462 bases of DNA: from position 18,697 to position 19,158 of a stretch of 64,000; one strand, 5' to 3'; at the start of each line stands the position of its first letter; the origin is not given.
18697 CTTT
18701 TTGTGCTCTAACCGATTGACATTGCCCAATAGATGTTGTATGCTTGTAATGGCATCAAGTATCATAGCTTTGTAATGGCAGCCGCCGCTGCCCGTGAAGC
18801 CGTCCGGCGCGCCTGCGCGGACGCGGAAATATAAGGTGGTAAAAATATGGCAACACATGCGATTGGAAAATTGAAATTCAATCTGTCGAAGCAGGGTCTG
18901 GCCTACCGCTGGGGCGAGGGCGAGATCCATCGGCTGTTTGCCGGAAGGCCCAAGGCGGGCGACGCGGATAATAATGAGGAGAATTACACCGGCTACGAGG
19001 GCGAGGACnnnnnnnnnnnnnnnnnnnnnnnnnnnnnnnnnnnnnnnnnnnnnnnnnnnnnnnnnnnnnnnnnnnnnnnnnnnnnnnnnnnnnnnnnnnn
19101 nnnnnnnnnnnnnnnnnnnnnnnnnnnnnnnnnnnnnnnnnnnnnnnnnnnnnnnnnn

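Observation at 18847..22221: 1124-aa membrane protein with poly-(Asp-Gly-Tyr) head and 13 tandem His/Cys3 Zn-ribbon-like modules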

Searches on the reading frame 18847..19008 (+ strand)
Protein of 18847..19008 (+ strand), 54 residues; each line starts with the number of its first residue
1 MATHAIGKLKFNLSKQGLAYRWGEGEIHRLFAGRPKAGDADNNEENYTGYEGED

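Call 92: search_protein_families(library=pfam, proteins=[window:18847-19008:+], max_evalue=10)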
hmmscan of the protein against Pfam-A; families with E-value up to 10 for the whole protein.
seq(54 aa): 0 families
